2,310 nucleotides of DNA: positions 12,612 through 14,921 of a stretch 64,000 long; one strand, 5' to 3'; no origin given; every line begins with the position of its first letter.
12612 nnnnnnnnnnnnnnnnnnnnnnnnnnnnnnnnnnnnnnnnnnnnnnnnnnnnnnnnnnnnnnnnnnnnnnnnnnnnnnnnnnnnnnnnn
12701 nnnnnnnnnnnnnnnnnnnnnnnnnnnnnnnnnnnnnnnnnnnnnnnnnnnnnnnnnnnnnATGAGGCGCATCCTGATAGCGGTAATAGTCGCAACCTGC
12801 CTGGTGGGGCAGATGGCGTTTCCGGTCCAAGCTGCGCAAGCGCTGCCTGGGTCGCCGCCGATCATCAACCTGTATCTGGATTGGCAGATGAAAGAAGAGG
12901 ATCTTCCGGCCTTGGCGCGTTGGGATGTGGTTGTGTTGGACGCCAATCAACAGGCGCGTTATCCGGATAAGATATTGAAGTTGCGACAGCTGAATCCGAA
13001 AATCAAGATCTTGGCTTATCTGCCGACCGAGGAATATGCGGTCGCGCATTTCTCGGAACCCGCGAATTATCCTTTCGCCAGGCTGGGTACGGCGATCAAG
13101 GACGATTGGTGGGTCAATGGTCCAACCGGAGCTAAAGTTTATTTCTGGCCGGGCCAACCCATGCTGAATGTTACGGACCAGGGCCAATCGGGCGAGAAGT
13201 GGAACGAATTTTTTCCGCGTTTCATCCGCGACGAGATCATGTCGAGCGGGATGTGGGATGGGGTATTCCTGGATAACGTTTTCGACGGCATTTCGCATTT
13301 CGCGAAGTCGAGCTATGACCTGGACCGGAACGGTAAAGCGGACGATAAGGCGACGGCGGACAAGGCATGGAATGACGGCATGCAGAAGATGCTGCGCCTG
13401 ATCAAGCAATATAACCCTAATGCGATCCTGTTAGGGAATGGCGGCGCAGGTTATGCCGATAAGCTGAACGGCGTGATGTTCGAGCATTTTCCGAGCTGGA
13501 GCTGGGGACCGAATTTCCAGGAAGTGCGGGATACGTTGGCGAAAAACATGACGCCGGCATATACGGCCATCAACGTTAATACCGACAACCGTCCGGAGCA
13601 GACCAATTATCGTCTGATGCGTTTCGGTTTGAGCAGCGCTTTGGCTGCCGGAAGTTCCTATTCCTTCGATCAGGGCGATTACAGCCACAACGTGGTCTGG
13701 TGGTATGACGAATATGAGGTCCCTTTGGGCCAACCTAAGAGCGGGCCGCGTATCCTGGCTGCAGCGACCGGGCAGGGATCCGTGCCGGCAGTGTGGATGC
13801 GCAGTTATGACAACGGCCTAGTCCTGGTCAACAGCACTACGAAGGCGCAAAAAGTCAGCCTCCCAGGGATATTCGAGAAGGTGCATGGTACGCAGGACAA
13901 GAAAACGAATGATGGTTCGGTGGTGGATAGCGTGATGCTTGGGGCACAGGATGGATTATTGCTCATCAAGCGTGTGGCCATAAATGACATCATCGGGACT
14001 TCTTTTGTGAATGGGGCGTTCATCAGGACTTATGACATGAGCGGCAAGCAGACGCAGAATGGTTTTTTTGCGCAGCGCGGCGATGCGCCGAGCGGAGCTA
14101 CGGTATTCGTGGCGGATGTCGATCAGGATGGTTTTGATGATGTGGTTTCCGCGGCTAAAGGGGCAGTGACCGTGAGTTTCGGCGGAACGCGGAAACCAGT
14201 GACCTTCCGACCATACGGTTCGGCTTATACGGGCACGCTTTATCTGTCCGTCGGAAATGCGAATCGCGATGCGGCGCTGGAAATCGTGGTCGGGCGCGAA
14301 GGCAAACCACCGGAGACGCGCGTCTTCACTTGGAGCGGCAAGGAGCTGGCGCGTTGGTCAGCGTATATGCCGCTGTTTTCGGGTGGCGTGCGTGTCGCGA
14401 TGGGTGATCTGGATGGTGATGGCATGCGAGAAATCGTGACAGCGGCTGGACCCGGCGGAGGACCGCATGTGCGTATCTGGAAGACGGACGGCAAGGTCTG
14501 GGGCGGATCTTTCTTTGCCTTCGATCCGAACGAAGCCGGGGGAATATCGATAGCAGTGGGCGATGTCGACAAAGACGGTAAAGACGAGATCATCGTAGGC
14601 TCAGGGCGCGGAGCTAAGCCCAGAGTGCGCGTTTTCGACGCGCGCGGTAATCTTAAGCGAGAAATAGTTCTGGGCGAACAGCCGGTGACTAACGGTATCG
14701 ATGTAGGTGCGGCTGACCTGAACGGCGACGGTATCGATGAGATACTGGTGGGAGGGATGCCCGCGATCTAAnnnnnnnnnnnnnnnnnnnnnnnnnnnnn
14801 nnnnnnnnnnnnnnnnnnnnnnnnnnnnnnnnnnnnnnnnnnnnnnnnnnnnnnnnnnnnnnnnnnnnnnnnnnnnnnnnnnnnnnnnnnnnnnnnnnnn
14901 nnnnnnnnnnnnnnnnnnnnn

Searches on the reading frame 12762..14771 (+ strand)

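Call 47: search_protein_families(library=pfam, proteins=[window:12762-14771:+], max_evalue=0.00001)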
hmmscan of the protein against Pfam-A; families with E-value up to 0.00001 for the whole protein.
window:12762-14771:+ (669 aa): 3 families
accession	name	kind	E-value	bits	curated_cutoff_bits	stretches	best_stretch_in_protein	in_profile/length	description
PF14885.12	GHL15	-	7.2e-31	108.6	27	1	75-352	1-270/271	Hypothetical glycosyl hydrolase family 15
PF13517.12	FG-GAP_3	-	1.4e-18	67.7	26.9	2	549-612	1-61/61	FG-GAP-like repeat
PF01839.29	FG-GAP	-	3.8e-16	59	22.1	0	594-617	2-25/37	FG-GAP repeat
